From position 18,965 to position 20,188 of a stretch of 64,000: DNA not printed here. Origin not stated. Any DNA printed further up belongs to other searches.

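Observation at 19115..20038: Unusual tripartite rhodanese–XRE HTH–cupin protein ending the encapsulin operon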

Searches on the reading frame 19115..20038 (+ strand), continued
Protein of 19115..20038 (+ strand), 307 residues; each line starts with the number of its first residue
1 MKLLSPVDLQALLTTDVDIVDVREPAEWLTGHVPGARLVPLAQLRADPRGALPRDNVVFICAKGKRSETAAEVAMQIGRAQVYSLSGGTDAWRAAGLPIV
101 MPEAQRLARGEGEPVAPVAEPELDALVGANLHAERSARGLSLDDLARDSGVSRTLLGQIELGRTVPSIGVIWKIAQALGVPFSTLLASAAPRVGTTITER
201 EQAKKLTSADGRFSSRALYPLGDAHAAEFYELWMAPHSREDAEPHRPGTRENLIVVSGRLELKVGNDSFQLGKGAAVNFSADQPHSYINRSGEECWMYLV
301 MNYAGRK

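Call 29: search_protein_families(library=pfam, proteins=[L070:2151-2480:+, L070:2492-4228:+, L070:4481-5428:+, L078:7589-9232:-, L078:9435-9875:-, L078:10732-11058:-, L069:8030-9427:-, L069:10655-11137:+, L065:10170-10688:+, L065:8152-8601:-], max_evalue=0.001)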
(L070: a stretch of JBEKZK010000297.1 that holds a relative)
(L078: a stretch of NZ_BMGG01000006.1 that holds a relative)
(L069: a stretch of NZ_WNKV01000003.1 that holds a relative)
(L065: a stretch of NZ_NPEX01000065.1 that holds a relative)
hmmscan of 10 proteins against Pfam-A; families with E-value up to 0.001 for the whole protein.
L070:2151-2480:+ (109 aa): 1 family
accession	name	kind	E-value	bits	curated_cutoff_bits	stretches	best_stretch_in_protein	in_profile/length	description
PF06155.17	GBBH-like_N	-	1.3e-21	77.6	22.8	1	9-91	2-85/85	Gamma-butyrobetaine hydroxylase-like, N-terminal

L070:2492-4228:+ (578 aa): 5 families
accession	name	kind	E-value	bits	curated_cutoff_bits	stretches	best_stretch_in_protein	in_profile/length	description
PF00890.30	FAD_binding_2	-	6.1e-34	118.3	20.4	1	14-383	1-400/414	FAD binding domain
PF02910.25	Succ_DH_flav_C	-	1e-14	55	20.8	1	459-550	17-112/130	Fumarate reductase flavoprotein C-term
PF07992.20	Pyr_redox_2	-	5.1e-08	33.1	26.1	0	359-386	254-282/291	Pyridine nucleotide-disulphide oxidoreductase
PF01266.30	DAO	-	1.8e-07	31.5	27.9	1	14-119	1-88/353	FAD dependent oxidoreductase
PF03486.20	HI0933_like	-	1.4e-06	28.4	50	1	14-384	2-222/244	HI0933-like protein Rossmann domain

L070:4481-5428:+ (315 aa): 9 families
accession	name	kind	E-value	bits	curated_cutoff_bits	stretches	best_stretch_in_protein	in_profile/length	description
PF13646.12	HEAT_2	-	1.3e-52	176.5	27.7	4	228-311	2-87/88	HEAT repeats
PF02985.28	HEAT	-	1.4e-33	112.2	23.5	0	199-221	5-27/31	HEAT repeat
PF03130.22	HEAT_PBS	-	1.4e-22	78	20.9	1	272-298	1-27/27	PBS lyase HEAT-like repeat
PF13513.12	HEAT_EZ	-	3.8e-22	78.7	27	1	271-314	2-55/55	HEAT-like repeat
PF12717.13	Cnd1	-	4.3e-14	53.3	26.4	0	40-100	22-88/162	non-SMC mitotic condensation complex subunit 1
PF00514.29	Arm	-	3.9e-13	49.4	20.6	0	254-285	8-41/41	Armadillo/beta-catenin-like repeat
PF25786.1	HEAT_GCN1_C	-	4.8e-08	33.6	27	0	37-89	65-116/151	GCN1-like, C-terminal HEAT repeats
PF22646.2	PPP2R1A-like_HEAT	-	1.5e-06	28.9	27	0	42-66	10-34/78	PPP2R1A-like HEAT repeat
PF21581.3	SCD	-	2.2e-05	25.1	27.5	0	42-64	33-55/75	Stromalin conservative domain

L078:7589-9232:- (547 aa): 1 family
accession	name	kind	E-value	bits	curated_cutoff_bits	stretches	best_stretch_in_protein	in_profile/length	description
PF00581.25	Rhodanese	-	1e-33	116.3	22.2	3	19-109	5-101/102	Rhodanese-like domain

L078:9435-9875:- (146 aa): 0 families

L078:10732-11058:- (108 aa): 0 families

L069:8030-9427:- (465 aa): 5 families
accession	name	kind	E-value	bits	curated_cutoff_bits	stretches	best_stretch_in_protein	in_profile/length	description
PF00005.33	ABC_tran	-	8.2e-36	124.1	25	1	142-290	1-137/137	ABC transporter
PF09383.16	NIL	-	1.7e-20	73.1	24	1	388-460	1-73/73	NIL domain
PF13304.12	AAA_21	-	1.2e-05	26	27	0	254-322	230-300/304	AAA domain, putative AbiEii toxin, Type IV TA system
PF02463.25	SMC_N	-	0.00025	21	40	0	241-322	116-201/220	RecF/RecN/SMC N terminal domain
PF13401.12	AAA_22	-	0.00039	21.2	27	0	155-319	8-122/130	AAA domain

L069:10655-11137:+ (160 aa): 0 families

L065:10170-10688:+ (172 aa): 0 families

L065:8152-8601:- (149 aa): 1 family
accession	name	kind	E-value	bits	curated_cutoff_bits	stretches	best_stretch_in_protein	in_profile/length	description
PF02082.26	Rrf2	-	6.8e-37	127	30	1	2-136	1-131/132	Iron-dependent Transcriptional regulator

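Call 30: search_protein_families(library=pfam, proteins=[L003:9066-9893:-, L003:11396-13234:+, L003:8478-8783:-, L046:8796-9923:+, L046:10944-11987:-, L046:6574-8118:+, L049:8151-9494:-, L049:10964-11995:-, L074:9618-9977:+, L074:11666-12238:-], max_evalue=0.001)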
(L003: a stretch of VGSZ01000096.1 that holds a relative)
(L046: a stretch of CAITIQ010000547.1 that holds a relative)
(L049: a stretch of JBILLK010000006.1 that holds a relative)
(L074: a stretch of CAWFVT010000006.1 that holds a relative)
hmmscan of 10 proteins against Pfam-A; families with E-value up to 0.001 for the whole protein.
L003:9066-9893:- (275 aa): 1 family
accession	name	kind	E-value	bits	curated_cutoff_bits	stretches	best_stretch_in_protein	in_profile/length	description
PF05721.19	PhyH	-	2.1e-22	80.9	22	1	16-246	1-213/213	Phytanoyl-CoA dioxygenase (PhyH)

L003:11396-13234:+ (612 aa): 5 families
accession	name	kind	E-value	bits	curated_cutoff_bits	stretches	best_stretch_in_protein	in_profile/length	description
PF01590.32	GAF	-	8.7e-31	107.6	22.4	2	42-176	2-133/133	GAF domain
PF13185.12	GAF_2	-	1.4e-24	87.3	28.6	1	41-177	3-136/136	GAF domain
PF02518.31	HATPase_c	-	2.8e-23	82.9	26.4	1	500-611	2-109/111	Histidine kinase-, DNA gyrase B-, and HSP90-like ATPase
PF13492.12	GAF_3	-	3e-19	70.1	27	1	42-178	2-129/129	GAF domain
PF00512.31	HisKA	-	1.5e-16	60.6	26.9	1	393-456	2-65/66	His Kinase A (phospho-acceptor) domain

L003:8478-8783:- (101 aa): 0 families

L046:8796-9923:+ (375 aa): 1 family
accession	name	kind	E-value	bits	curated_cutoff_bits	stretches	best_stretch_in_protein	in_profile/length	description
PF01451.26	LMWPc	-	1.9e-05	25.3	23.2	1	215-277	2-68/144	Low molecular weight phosphotyrosine protein phosphatase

L046:10944-11987:- (347 aa): 2 families
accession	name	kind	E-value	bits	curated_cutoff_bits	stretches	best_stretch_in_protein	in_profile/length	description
PF01636.29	APH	-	1.8e-20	74.2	23.2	1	19-236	2-217/239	Phosphotransferase enzyme family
PF19974.5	TCAD9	-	0.00055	19.7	40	1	165-212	276-320/429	Ternary complex associated domain 9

L046:6574-8118:+ (514 aa): 3 families
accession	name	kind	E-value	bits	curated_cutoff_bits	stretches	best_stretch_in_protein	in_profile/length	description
PF02129.25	Peptidase_S15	-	2.4e-25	90.2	23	1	68-275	48-261/262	X-Pro dipeptidyl-peptidase (S15 family)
PF08530.16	PepX_C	-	4.2e-14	53.4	22.5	1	324-486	24-192/217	X-Pro dipeptidyl-peptidase C-terminal non-catalytic domain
PF00326.27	Peptidase_S9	-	0.00041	20.4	22.6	1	68-167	11-117/213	Prolyl oligopeptidase family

L049:8151-9494:- (447 aa): 3 families
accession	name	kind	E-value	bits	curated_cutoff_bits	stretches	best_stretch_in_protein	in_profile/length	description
PF00355.32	Rieske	-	3.3e-14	53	20.3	1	89-164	1-76/88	Rieske [2Fe-2S] domain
PF03358.20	FMN_red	-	1.6e-10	41.2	24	1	233-384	14-146/152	NADPH-dependent FMN reductase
PF22543.2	Rieske_4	-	0.00043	21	28.4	1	93-163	3-77/119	Soluble Rieske-type ferredoxin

L049:10964-11995:- (343 aa): 2 families
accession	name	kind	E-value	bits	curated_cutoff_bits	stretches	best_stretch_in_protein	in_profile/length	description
PF01636.29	APH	-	1.1e-21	78.1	23.2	1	19-236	2-217/239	Phosphotransferase enzyme family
PF19974.5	TCAD9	-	0.00065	19.4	40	1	134-213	249-321/429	Ternary complex associated domain 9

L074:9618-9977:+ (119 aa): 0 families

L074:11666-12238:- (190 aa): 1 family
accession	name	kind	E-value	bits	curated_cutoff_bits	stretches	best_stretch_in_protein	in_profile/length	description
PF01613.24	Flavin_Reduct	-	2.4e-36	125.6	27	1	23-170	1-152/153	Flavin reductase like domain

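Call 31: predict_structure(alignment_id=A1)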
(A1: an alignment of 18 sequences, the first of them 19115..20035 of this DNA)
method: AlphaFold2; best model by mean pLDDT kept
length: 307 residues; sequences in the alignment: 18
mean_pLDDT: 84.6   pTM: 0.47
mean pLDDT of the five models: 84.6, 79.5, 77.1, 76.5, 74.9
residues with pLDDT >= 90: 152; 70-90: 117; 50-70: 17; < 50: 21
segments of 3 or more residues with pLDDT < 50: 104-120, 191-193
pLDDT, mean of each block of 10 residues (from residue 1): 90 87 88 91 91 91 82 91 91 90 47 39 78 90 93 92 83 86 73 65 85 89 76 96 86 96 96 95 93 96 68
secondary structure, 60 per line:
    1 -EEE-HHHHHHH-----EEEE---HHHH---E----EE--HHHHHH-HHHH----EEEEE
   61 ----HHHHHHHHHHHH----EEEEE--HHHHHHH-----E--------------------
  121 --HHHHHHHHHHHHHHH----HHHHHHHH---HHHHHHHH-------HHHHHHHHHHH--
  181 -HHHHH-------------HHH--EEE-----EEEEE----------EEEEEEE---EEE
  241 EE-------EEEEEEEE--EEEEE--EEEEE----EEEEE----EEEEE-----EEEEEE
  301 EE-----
elements in order: E2-4 H6-12 E18-21 H25-28 H41-46 H48-51 E56-60 H65-76 E81-85 H88-94 H123-137 H142-149 H153-160 H168-178 H182-186 E205-207 E213-217 E228-234 E238-242 E250-257 E260-264 E267-271 E276-280 E285-289 E295-302

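Call 32: search_protein_families(library=pfam, proteins=[L064:8055-9470:+, L064:10624-11127:+, L067:10677-11255:+, L062:9050-9562:-, L062:11193-12767:-, L080:9101-9871:-, L080:10615-12024:-, L072:9084-9938:+, L073:1322-3301:-, L066:8473-10263:-], max_evalue=0.001)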
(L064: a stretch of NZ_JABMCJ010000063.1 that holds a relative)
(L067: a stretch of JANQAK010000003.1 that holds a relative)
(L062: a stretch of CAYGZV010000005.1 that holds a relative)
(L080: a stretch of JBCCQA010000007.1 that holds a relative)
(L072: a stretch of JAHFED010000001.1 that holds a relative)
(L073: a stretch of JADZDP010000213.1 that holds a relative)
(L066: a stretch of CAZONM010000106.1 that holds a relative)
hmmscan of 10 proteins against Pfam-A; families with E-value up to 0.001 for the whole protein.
L064:8055-9470:+ (471 aa): 1 family
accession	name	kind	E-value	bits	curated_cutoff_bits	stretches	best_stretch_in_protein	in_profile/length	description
PF04143.19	Sulf_transp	-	1.8e-52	179.3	27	1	129-456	1-309/310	Sulphur transport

L064:10624-11127:+ (167 aa): 0 families

L067:10677-11255:+ (192 aa): 0 families

L062:9050-9562:- (170 aa): 1 family
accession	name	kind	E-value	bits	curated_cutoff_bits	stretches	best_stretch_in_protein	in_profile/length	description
PF02082.26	Rrf2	-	9.9e-36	123.2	30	1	23-157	1-131/132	Iron-dependent Transcriptional regulator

L062:11193-12767:- (524 aa): 1 family
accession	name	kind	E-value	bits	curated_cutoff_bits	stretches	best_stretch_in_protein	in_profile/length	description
PF01053.26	Cys_Met_Meta_PP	-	1e-116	390.1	27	1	96-514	1-380/381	Cys/Met metabolism PLP-dependent enzyme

L080:9101-9871:- (256 aa): 1 family
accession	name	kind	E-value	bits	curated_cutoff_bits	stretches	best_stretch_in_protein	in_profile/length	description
PF01507.26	PAPS_reduct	-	7.4e-44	150.3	22.5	1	49-218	2-174/175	Phosphoadenosine phosphosulfate reductase domain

L080:10615-12024:- (469 aa): 1 family
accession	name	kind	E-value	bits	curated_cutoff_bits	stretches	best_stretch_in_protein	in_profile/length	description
PF07586.16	HXXSHH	-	1.6e-36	126.9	30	1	41-363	1-295/307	Protein of unknown function (DUF1552)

L072:9084-9938:+ (284 aa): 1 family
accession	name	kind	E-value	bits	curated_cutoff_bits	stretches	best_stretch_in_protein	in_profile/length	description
PF00557.29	Peptidase_M24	-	5.6e-53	180.2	23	1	32-269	1-208/208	Metallopeptidase family M24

L073:1322-3301:- (659 aa): 2 families
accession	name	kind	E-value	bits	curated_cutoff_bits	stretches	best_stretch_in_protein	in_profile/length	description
PF05193.26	Peptidase_M16_C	-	4.4e-25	89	23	1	386-563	1-179/181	Peptidase M16 inactive domain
PF00675.25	Peptidase_M16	-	2e-07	31.5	22.3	1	232-348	5-118/149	Insulinase (Peptidase family M16)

L066:8473-10263:- (596 aa): 2 families
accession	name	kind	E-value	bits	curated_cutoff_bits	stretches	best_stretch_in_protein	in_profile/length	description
PF05193.26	Peptidase_M16_C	-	5.4e-26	92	23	1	328-502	4-179/181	Peptidase M16 inactive domain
PF00675.25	Peptidase_M16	-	3.2e-08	34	22.3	1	180-306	14-136/149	Insulinase (Peptidase family M16)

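Call 36: fold_search(model_id=the predicted structure, library=pdb)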
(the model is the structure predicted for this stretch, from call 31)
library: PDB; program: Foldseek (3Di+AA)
matches with E <= 10: 1892; with E <= 0.001: 794
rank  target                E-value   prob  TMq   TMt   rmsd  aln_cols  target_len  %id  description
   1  1y9q                  1.5e-18  1.00  0.49  0.80   3.4       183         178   27  Crystal Structure of HTH_3 family Transcriptional Regulator from Vibrio cholerae (released 2005-01-04)
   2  1zz8_A                2.1e-13  1.00  0.33  0.51  11.7       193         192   16  Crystal Structure of FeII HppE in Complex with Substrate Form 2 (released 2005-07-26)
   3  1zz8_B                3.0e-13  1.00  0.33  0.50  11.8       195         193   16  Crystal Structure of FeII HppE in Complex with Substrate Form 2 (released 2005-07-26)
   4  2bno_A                3.4e-13  1.00  0.33  0.51  11.5       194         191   18  The structure of Hydroxypropylphosphonic acid epoxidase from S. wedmorenis. (released 2005-10-05)
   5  1zz6_A                3.4e-13  1.00  0.32  0.51  11.8       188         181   16  Crystal Structure of Apo-HppE (released 2005-07-26)
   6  4j1x_C                3.6e-13  1.00  0.33  0.50  11.6       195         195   16  Crystal Structure of Fe(II)-HppE with alternative substrate (S)-1-HPP (released 2013-04-03)
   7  1zz9_C                6.1e-13  1.00  0.34  0.53  11.5       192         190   17  Crystal Structure of FeII HppE (released 2005-07-26)
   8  1zz9_A                8.8e-13  1.00  0.33  0.52  11.3       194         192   16  Crystal Structure of FeII HppE (released 2005-07-26)
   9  2bnm_A                1.2e-12  1.00  0.33  0.50  11.5       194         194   17  The structure of Hydroxypropylphosphonic acid epoxidase from S. wedmorenis. (released 2005-10-05)
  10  1zz6_B                1.9e-12  1.00  0.32  0.51  12.0       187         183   16  Crystal Structure of Apo-HppE (released 2005-07-26)
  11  1zzb_A                2.6e-12  1.00  0.31  0.50  11.3       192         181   17  Crystal Structure of CoII HppE in Complex with Substrate (released 2005-07-26)
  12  2bnn_B                6.0e-12  1.00  0.32  0.50  11.2       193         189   16  The structure of Hydroxypropylphosphonic acid epoxidase from S. wedmorenis in complex with fosfomycin (released 2005-10-05)
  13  1zz8_C                9.1e-12  1.00  0.33  0.50  11.5       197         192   17  Crystal Structure of FeII HppE in Complex with Substrate Form 2 (released 2005-07-26)
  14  1zzc_B                4.0e-11  1.00  0.30  0.50  11.5       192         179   16  Crystal Structure of CoII HppE in Complex with Tris Buffer (released 2005-07-26)
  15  1zz7_B                4.3e-11  1.00  0.28  0.48  11.7       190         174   17  Crystal Structure of FeII HppE in Complex with Substrate form 1 (released 2005-07-26)
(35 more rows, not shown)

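Call 49: search_protein_representatives(protein=window:19115-20035:+)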
Query: 307 residues. Proteins with E-value up to 0.001 (for the whole library): 23525; up to 1e-10: 2377; up to 1e-30: 116. The best 150 are listed.
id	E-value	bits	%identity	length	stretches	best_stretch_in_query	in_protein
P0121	7.2e-95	334.1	55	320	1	2-304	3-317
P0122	1.3e-89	316.9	54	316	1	4-304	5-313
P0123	1.0e-81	290.9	64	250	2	3-171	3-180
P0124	1.2e-74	267.8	68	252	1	98-289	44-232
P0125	1.1e-70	254.7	63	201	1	117-305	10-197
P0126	1.9e-65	237.5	57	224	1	13-221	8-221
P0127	2.1e-64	234.1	92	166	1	192-307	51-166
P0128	1.3e-61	224.9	66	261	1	143-303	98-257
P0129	2.0e-61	224.4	39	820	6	18-103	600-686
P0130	2.4e-56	207.7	27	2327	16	16-98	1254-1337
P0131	1.4e-50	188.8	52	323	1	1-199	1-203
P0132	6.7e-47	176.7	52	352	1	122-306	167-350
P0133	9.1e-47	176.2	38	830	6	12-113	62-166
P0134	1.4e-44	169.0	48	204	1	115-304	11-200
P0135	2.2e-44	168.4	48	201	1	120-306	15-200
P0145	1.8e-40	155.6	51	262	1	133-306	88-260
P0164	1.6e-36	142.6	44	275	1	118-302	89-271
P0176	4.2e-35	137.9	42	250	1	117-304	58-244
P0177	4.6e-35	137.8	49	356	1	97-259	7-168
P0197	1.5e-32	129.6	40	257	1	118-304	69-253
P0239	1.5e-30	123.0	43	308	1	129-303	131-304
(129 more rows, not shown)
